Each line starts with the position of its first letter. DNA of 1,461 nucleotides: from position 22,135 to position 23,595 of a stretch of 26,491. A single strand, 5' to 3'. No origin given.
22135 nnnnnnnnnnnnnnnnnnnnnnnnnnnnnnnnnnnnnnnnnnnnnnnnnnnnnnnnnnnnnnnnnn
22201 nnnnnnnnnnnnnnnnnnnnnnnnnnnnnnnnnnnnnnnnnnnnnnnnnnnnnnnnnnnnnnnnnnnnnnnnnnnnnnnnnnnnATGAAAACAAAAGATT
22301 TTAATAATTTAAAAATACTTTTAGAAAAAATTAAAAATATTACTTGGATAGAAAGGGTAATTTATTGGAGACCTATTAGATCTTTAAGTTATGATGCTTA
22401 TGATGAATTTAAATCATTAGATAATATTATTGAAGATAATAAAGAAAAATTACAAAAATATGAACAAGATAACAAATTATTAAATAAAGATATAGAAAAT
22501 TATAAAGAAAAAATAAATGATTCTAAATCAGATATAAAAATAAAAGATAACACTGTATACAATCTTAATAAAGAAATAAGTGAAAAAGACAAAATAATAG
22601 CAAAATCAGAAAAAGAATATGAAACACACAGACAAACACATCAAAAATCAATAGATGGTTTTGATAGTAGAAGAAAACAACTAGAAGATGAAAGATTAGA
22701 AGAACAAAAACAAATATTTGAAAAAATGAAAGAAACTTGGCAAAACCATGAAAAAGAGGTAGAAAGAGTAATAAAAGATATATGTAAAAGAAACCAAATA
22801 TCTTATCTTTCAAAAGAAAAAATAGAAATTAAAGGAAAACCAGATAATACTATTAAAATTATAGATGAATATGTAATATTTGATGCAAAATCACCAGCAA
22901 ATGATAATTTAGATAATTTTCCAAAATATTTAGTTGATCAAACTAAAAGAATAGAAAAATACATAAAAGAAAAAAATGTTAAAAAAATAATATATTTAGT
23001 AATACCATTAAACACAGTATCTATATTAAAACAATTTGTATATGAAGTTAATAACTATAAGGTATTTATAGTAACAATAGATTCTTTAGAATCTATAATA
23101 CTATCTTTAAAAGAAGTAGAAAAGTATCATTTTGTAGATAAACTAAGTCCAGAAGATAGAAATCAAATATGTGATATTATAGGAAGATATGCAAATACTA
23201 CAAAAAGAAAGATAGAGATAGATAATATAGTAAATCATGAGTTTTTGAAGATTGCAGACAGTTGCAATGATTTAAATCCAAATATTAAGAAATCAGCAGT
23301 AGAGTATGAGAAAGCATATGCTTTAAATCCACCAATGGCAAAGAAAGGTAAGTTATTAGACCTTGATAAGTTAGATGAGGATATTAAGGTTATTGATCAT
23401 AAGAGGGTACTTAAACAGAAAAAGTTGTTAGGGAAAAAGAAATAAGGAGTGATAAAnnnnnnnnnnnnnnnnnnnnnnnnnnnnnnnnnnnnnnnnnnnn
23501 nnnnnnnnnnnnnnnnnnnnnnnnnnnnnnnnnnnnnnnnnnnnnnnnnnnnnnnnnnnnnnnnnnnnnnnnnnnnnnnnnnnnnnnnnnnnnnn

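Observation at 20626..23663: Tightly coupled four-gene operon (PD-(D/E)XK-like / unknown / RmuC-like nuclease / KTSC) that matches no named system I know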

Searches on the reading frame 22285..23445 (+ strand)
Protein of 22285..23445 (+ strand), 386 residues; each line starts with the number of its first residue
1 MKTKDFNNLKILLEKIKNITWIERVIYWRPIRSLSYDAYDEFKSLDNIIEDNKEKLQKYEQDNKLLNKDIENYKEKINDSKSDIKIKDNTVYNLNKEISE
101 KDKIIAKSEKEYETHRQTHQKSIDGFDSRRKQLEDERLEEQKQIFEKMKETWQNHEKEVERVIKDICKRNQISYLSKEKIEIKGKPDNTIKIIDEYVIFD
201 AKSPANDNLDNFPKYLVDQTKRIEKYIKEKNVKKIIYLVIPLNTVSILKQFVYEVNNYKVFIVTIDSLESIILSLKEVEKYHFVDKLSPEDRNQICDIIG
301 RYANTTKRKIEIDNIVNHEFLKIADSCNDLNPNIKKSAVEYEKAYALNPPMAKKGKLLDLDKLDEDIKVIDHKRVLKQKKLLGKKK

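Call 3: search_protein_families(library=pfam, proteins=[window:22285-23445:+], max_evalue=1)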
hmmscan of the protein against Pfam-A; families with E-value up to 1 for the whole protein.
window:22285-23445:+ (386 aa): 3 families
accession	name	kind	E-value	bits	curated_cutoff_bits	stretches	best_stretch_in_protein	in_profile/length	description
PF06818.20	Fez1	-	0.099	13.5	34.4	1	41-175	60-185/199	Fez1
PF01337.24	Barstar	-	0.23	11.9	23.4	0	12-61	38-89/96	Barstar (barnase inhibitor)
PF10186.14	ATG14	-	0.47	9.9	33.2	1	54-215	40-200/347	Vacuolar sorting 38 and autophagy-related subunit 14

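Call 4: search_protein_families(library=padloc, proteins=[window:22285-23445:+], max_evalue=1)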
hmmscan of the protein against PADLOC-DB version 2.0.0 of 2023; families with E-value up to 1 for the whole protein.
window:22285-23445:+ (386 aa): 4 families
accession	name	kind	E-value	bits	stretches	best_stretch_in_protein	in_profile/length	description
PDLC01996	SAVED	-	0.0043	15.3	1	84-174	6-96/145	-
PDLC00647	ZorA3|ZorA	-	0.066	9.6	1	69-167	358-559/780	MotA/ExbB/TolQ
PDLC00648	ZorA3|ZorA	-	0.28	7.8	1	52-159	357-466/692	MotA/ExbB/TolQ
PDLC00006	DruC1|DruC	-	0.95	5.8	0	44-171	179-300/626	Unknown function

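Call 5: search_protein_families(library=ncbifam, proteins=[window:22285-23445:+], max_evalue=1)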
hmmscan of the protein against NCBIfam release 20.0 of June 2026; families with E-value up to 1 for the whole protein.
window:22285-23445:+ (386 aa): 4 families
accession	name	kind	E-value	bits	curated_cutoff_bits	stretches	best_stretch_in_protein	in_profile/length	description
TIGR02168.1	SMC_prok_B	equivalog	3e-05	22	567.35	1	42-229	793-985/1181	chromosome segregation protein SMC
TIGR02169.1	SMC_prok_A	equivalog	0.001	16.9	729.4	1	41-183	303-889/1165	chromosome segregation protein SMC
NF045487.1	ASRP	equivalog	0.0012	17.6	300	1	49-184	123-256/593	archaea-specific SMC-related protein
TIGR02680.1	TIGR02680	hypoth_equivalog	0.044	11.5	462.85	1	39-161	278-397/1356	TIGR02680 family protein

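Call 10: find_homologous_proteins(query=window:22285-23445:+)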
Query window:22285-23445:+ (386 aa): 1538 proteins with E <= 0.001 among 8000 candidates; the best 120 are listed.
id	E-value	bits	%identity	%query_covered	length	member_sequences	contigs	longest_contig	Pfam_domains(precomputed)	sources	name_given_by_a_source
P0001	7.8e-240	814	100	100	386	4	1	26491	-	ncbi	-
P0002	1.6e-122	428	55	100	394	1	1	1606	-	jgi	jgi:hypothetical protein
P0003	1.1e-113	399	55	95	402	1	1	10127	-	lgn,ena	-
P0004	1.2e-105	372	52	99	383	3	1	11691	-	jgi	-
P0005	6.3e-103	363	51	100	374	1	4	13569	-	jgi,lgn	-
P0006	2.0e-102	362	51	96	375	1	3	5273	-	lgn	-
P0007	3.7e-99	351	51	96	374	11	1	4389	-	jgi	-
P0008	9.2e-99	349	51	98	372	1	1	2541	-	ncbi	-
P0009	1.5e-96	342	49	99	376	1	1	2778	-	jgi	jgi:hypothetical protein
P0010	1.6e-96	342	48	100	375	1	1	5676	-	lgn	-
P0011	2.9e-93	331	46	100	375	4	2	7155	-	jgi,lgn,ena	-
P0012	3.2e-93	331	47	97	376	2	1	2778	-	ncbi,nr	ncbi:MAG: hypothetical protein PHU32_06015 [Candidatus ainarchaeum sp.]|nr:hypothetical protein [Can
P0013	7.9e-91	323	54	63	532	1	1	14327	PF24161.2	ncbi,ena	-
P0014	8.5e-90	320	46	93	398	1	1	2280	-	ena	-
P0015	1.1e-89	320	45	97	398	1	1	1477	-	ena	-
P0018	4.3e-89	318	46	100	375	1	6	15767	-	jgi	jgi:hypothetical protein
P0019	4.6e-89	318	46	100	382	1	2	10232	-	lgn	-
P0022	1.0e-87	313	42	96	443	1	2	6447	PF28367.1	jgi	jgi:hypothetical protein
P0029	1.5e-86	309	42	98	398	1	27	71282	-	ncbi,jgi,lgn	jgi:hypothetical protein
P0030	1.5e-86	309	47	79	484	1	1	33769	PF28367.1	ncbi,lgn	-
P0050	4.5e-85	304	43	93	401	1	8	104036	PF11559.14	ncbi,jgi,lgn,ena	-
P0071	1.1e-83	300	42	96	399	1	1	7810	PF28422.1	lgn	-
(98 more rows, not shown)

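Call 11: search_solved_structures(query=window:22285-23445:+, max_evalue=1)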
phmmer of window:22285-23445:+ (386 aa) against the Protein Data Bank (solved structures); distinct sequences matched with E-value up to 1: 4.
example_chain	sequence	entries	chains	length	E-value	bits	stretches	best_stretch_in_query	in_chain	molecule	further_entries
8hd0_E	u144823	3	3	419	0.088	15.5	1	36-118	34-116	Murein hydrolase activator EnvC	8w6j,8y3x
6tpi_A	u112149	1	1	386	0.21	14.3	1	37-118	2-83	Murein hydrolase activator EnvC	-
6tt7_L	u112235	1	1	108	0.76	12.4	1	90-148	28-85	ATP synthase-coupling factor 6, mitochondrial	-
9vpb_Ah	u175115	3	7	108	0.95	12.1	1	90-148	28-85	ATP synthase peripheral stalk subunit F6, mitochondrial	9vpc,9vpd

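Call 14: find_encoding_contigs(protein=P0001, flank=10000, max_places=3)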
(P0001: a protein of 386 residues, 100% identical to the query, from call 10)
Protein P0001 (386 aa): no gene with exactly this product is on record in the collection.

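Call 15: find_encoding_contigs(protein=P0029, flank=6000, max_places=4)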
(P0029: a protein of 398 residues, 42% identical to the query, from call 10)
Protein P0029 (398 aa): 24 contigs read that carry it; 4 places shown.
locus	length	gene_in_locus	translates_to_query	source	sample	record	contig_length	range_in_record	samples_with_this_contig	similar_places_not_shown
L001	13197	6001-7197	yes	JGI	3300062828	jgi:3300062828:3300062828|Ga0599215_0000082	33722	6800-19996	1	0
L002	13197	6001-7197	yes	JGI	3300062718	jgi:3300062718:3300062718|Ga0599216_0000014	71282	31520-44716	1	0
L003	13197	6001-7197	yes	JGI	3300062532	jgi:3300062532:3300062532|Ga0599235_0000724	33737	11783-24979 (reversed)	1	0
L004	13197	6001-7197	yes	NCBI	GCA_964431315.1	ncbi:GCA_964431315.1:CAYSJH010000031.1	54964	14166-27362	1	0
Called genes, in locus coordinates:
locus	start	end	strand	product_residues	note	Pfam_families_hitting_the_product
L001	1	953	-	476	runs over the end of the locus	PF02447:GntP_permease, PF03600:CitMHS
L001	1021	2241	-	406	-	PF13378:MR_MLE_C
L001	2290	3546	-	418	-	PF13378:MR_MLE_C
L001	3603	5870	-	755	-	PF08757:CotH, PF00932:LTD, PF18962:Por_Secre_tail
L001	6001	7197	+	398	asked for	-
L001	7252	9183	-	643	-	PF13620:CarboxypepD_reg, PF13715:CarbopepD_reg_2, PF12450:vWF_A, PF00092:VWA, PF13519:VWA_2, PF13768:VWA_3, PF12034:YfbK_C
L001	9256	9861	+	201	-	PF04542:Sigma70_r2, PF08281:Sigma70_r4_2, PF04545:Sigma70_r4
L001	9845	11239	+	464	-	PF13620:CarboxypepD_reg (faint), PF13715:CarbopepD_reg_2, PF03544:TonB_C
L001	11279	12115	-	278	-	PF00753:Lactamase_B (weak)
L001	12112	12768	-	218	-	PF13489:Methyltransf_23 (weak), PF13847:Methyltransf_31, PF08241:Methyltransf_11, PF08242:Methyltransf_12, PF13649:Methyltransf_25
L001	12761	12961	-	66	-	-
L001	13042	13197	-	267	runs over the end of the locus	-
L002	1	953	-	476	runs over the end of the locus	PF02447:GntP_permease, PF03600:CitMHS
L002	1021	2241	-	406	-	PF13378:MR_MLE_C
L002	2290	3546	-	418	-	PF13378:MR_MLE_C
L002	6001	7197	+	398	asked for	-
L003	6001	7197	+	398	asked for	-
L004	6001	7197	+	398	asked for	-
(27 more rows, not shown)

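Call 16: find_encoding_contigs(protein=P0050, flank=6000, max_places=3)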
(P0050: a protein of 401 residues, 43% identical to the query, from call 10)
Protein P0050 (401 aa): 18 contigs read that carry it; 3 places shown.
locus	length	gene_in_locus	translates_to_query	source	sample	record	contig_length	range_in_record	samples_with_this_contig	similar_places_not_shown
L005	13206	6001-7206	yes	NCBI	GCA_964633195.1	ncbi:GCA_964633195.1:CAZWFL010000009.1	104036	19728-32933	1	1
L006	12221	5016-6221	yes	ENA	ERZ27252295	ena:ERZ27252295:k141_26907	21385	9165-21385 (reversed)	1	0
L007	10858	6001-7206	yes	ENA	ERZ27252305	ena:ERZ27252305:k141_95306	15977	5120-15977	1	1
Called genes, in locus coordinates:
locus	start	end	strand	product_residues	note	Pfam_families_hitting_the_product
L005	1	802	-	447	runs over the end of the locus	PF04909:Amidohydro_2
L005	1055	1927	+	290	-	PF01261:AP_endonuc_2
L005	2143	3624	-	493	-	-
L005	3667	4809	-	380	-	PF08240:ADH_N, PF16912:Glu_dehyd_C, PF00107:ADH_zinc_N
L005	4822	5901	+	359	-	PF04909:Amidohydro_2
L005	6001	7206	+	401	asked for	PF11559:ADIP (weak)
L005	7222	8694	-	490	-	PF01946:Thi4 (faint), PF07992:Pyr_redox_2 (weak), PF12831:FAD_oxidored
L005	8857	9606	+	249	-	PF00657:Lipase_GDSL, PF13472:Lipase_GDSL_2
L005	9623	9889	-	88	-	PF05899:Cupin_3, PF07883:Cupin_2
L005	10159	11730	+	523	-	PF01120:Alpha_L_fucos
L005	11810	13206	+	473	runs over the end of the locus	PF02554:CstA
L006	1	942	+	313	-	?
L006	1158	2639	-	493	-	-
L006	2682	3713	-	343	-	PF08240:ADH_N, PF16912:Glu_dehyd_C, PF00107:ADH_zinc_N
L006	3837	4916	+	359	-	PF04909:Amidohydro_2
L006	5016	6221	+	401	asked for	PF11559:ADIP (weak)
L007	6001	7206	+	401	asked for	PF11559:ADIP (weak)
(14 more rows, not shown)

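Call 18: find_encoding_contigs(protein=P0003, flank=6000, max_places=2)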
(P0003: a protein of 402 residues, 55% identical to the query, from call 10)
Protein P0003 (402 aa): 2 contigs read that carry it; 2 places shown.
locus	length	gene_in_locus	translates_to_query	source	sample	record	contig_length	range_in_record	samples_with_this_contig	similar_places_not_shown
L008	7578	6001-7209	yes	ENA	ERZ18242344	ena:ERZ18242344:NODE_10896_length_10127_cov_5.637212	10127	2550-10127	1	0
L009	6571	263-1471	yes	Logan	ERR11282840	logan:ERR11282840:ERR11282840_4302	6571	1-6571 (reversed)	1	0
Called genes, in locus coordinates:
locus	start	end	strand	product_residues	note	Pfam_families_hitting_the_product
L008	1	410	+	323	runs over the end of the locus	-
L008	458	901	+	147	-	-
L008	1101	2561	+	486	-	-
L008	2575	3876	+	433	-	PF00580:UvrD-helicase, PF13086:AAA_11, PF13245:AAA_19, PF13604:AAA_30 (faint), PF01443:Viral_helicase1 (faint), PF13361:UvrD_C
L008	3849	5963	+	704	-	PF13361:UvrD_C, PF13538:UvrD_C_2 (faint), PF12705:PDDEXK_1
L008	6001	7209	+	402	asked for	-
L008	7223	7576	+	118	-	?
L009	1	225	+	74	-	?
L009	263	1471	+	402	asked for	-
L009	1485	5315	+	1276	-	PF18501:REC1, PF21918:cas_Cpf1_2nd, PF22222:Cpf1_PI-like, PF18516:RuvC_1, PF18510:NUC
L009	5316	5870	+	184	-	-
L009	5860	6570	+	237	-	?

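Call 19: find_encoding_contigs(protein=P0004, flank=6000, max_places=2)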
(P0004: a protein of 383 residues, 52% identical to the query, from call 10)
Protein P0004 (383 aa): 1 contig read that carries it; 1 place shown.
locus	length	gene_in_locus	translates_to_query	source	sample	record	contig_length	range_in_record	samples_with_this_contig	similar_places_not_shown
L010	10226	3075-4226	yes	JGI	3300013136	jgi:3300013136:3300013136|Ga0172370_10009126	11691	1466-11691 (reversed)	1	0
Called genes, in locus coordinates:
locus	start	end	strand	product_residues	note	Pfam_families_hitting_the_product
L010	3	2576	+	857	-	?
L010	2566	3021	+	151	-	-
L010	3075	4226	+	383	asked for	-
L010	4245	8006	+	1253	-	PF18501:REC1, PF21918:cas_Cpf1_2nd, PF22222:Cpf1_PI-like, PF18516:RuvC_1, PF18510:NUC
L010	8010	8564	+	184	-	PF01930:Cas_Cas4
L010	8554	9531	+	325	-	PF01867:Cas_Cas1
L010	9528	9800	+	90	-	PF09827:CRISPR_Cas2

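Call 20: find_encoding_contigs(protein=P0005, flank=6000, max_places=3)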
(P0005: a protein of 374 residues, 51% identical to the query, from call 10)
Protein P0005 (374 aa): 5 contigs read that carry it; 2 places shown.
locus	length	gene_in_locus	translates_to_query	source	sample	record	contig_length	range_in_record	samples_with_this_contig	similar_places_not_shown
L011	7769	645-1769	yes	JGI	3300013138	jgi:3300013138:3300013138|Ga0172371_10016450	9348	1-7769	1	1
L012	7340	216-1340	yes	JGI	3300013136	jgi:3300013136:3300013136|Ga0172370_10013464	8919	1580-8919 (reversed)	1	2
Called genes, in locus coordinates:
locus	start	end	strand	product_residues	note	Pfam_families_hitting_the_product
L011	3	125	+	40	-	?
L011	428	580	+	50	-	PF10543:ORF6N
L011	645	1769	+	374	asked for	-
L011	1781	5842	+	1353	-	PF18501:REC1, PF18516:RuvC_1, PF18510:NUC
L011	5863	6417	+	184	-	PF01930:Cas_Cas4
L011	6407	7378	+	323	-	PF01867:Cas_Cas1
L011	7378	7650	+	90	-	PF09827:CRISPR_Cas2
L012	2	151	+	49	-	?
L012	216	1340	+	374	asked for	-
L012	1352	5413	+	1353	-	PF18501:REC1, PF18516:RuvC_1, PF18510:NUC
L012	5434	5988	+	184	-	PF01930:Cas_Cas4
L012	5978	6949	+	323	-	PF01867:Cas_Cas1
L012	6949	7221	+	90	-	PF09827:CRISPR_Cas2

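Call 34: search_protein_families(library=pfam, alignment_id=A3, max_evalue=10)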
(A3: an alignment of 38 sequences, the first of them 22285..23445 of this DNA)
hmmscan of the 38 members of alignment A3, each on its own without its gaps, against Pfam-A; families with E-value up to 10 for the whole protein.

A. member 1, window:22285-23445:+ (386 aa): 6 families
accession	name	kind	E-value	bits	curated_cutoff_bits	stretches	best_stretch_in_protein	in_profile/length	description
PF06818.20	Fez1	-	0.099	13.5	34.4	1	41-175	60-185/199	Fez1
PF01337.24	Barstar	-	0.23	11.9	23.4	0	12-61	38-89/96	Barstar (barnase inhibitor)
PF10186.14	ATG14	-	0.47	9.9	33.2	1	54-215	40-200/347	Vacuolar sorting 38 and autophagy-related subunit 14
PF14707.11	Sulfatase_C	-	1.1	10.3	30.9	0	85-124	52-90/127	C-terminal region of aryl-sulfatase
PF11559.13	ADIP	-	1.8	9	34.3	0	113-171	55-111/151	Afadin- and alpha -actinin-Binding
PF07926.17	TPR_MLP1_2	-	9.5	6.7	36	0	41-143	9-111/129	TPR/MLP1/MLP2-like protein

B. families by the number of members that match (of 38 scanned): 177 families (the first 25 are shown)
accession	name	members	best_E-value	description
PF06818.20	Fez1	24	8.4e-05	Fez1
PF02601.20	Exonuc_VII_L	17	0.46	Exonuclease VII, large subunit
PF07889.17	DUF1664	16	0.028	Protein of unknown function (DUF1664)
PF11559.13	ADIP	12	2.1e-05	Afadin- and alpha -actinin-Binding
PF01496.24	V_ATPase_I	12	0.00071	V-type ATPase 116kDa subunit family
PF08702.15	Fib_alpha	12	0.0032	Fibrinogen alpha/beta chain family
PF04102.17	SlyX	11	0.049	SlyX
PF14362.11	DUF4407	10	0.011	Domain of unknown function (DUF4407)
PF10186.14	ATG14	9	0.078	Vacuolar sorting 38 and autophagy-related subunit 14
PF10046.14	BLOC1_2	8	0.0023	Biogenesis of lysosome-related organelles complex-1 subunit 2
PF13675.11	PilJ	8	0.043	Type IV pili methyl-accepting chemotaxis transducer N-term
PF25443.1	ANG-1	7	0.91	ANG-1-like domain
PF08614.16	ATG16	6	0.0065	Autophagy protein 16 (ATG16)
PF25450.1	Rab11-FIP3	6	0.0078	Rab11-FIP3-like domain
PF02346.21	Vac_Fusion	5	0.074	Chordopoxvirus multifunctional envelope protein A27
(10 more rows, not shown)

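Call 35: search_solved_structures(query=A3, max_evalue=10)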
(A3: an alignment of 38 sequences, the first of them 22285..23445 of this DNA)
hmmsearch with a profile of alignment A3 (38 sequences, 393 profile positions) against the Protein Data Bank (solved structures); distinct sequences matched with E-value up to 10: 71 (the best 60 are shown).
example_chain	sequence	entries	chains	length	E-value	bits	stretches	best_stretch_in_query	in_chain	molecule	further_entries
8qox_B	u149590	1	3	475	0.016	17.3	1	35-142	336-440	Conserved membrane protein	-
4rsi_B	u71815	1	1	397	0.018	17.2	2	47-138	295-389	Structural maintenance of chromosomes protein 4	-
5ayh_A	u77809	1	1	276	0.044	15.9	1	69-144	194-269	Cytoplasmic dynein 1 heavy chain 1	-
4zry_B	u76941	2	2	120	0.05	15.7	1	68-143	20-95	Keratin, type II cytoskeletal 1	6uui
3wuq_A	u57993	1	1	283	0.056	15.6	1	69-141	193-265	Cytoplasmic dynein 1 heavy chain 1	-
3tnu_B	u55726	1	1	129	0.057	15.5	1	54-146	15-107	Keratin, type II cytoskeletal 5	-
7bgf_A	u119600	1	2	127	0.067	15.3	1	48-161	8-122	DNA endonuclease RBBP8,CtIP/RBBP8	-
4lin_A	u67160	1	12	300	0.076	15.1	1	31-146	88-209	Tail needle protein gp26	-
5aps_A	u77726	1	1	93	0.088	14.9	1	42-110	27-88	GENERAL CONTROL PROTEIN GCN4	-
1nkn_A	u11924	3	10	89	0.11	14.6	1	40-110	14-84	S2N51-GCN4 | Myosin heavy chain, striated muscle/General control protein GCN4 chimera | Myosin heavy chain, striated muscle/General control protein GCN4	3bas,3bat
1ku9_A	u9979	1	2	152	0.13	14.4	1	6-94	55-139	hypothetical protein MJ223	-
6jfv_B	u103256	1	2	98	0.13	14.4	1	74-146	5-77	Keratin, type II cytoskeletal 5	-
6gaj_A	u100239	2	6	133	0.19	13.8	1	44-141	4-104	Outer capsid protein sigma-1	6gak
6kos_A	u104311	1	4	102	0.21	13.7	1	65-148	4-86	SUWA (Super WA20)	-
7o97_A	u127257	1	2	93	0.23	13.5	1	56-114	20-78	hypothetical protein UY81_C0065G0003 from Candidatus Giovannonibacteria bacterium converte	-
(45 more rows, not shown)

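Call 37: search_protein_families(library=pfam, proteins=[P0013, P0022, P0030, P0071], max_evalue=0.01)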
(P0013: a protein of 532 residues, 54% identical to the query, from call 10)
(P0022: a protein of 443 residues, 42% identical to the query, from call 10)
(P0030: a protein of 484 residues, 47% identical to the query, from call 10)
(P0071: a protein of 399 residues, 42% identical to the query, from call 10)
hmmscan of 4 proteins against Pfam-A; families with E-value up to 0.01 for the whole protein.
P0013 (532 aa): 1 family
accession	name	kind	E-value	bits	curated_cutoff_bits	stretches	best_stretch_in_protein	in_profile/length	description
PF08614.16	ATG16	-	0.0089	16.7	33.7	1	36-152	21-137/200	Autophagy protein 16 (ATG16)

P0022 (443 aa): 4 families
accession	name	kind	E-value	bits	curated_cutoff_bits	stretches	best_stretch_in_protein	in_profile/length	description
PF05557.18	MAD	-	0.00016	20.7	30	1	48-214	24-181/661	Mitotic checkpoint protein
PF24627.1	PUMA_CC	-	0.0038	17.6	30.1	1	45-86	2-43/74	PUMA coiled-coil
PF17045.10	CEP63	-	0.0059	16.9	33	1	39-127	166-256/263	Centrosomal protein of 63 kDa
PF25762.1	HAUS1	-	0.0072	16.6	40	1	37-133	128-224/236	HAUS augmin-like complex subunit 1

P0030 (484 aa): 4 families
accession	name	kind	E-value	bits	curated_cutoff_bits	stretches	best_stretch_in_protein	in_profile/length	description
PF14073.11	Cep57_CLD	-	0.0001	22.8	28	1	43-167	56-173/178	Centrosome localisation domain of Cep57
PF19353.4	DUF5930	-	0.00043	19.9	27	1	33-161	101-226/320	Family of unknown function (DUF5930)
PF07926.17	TPR_MLP1_2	-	0.0025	18.3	36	1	38-149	2-110/129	TPR/MLP1/MLP2-like protein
PF19111.5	DUF5798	-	0.005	17.5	27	1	30-78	15-63/89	Family of unknown function (DUF5798)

P0071 (399 aa): 8 families
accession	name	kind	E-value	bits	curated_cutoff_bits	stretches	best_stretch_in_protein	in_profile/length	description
PF01496.24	V_ATPase_I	-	0.00068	18.1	30.7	1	46-206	38-192/815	V-type ATPase 116kDa subunit family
PF07926.17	TPR_MLP1_2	-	0.0036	17.8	36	1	46-140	23-117/129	TPR/MLP1/MLP2-like protein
PF13747.11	DUF4164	-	0.0044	17.9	27.2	0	49-139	5-88/89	Domain of unknown function (DUF4164)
PF22086.1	DUF6940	-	0.0063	17.2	27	0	203-255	46-99/168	Family of unknown function (DUF6940)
PF19220.6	Rod_CreS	-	0.0069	15.9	100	0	38-171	34-162/359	Crescentin, rod domain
PF04102.17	SlyX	-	0.0077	17.3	30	0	82-115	5-38/67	SlyX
PF08702.15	Fib_alpha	-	0.0087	16.7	29.9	1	75-175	22-122/143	Fibrinogen alpha/beta chain family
PF06818.20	Fez1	-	0.0099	16.8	34.4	0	43-169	36-171/199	Fez1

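Call 44: predict_structure(alignment_id=A3)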
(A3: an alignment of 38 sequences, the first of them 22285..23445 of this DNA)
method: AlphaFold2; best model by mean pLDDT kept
length: 386 residues; sequences in the alignment: 38
mean_pLDDT: 78.0   pTM: 0.49
mean pLDDT of the five models: 78.0, 77.3, 76.1, 74.3, 73.7
residues with pLDDT >= 90: 105; 70-90: 176; 50-70: 89; < 50: 16
segments of 3 or more residues with pLDDT < 50: 1-3, 352-357
pLDDT, mean of each block of 10 residues (from residue 1): 64 76 71 81 85 93 94 93 92 92 93 93 92 92 84 87 90 85 84 86 72 82 84 87 80 83 86 78 64 70 56 56 54 58 55 50 74 69 49
secondary structure, 60 per line:
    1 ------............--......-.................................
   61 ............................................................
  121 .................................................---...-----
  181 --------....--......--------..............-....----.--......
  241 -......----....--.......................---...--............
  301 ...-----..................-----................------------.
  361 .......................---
elements in order: H7-18 H21-26 H28-169 E173-175 E189-192 E195-200 H209-222 H224-227 E235-240 H242-247 E252-255 E258-264 H265-280 H289-303 H309-326 H332-347 H360-383
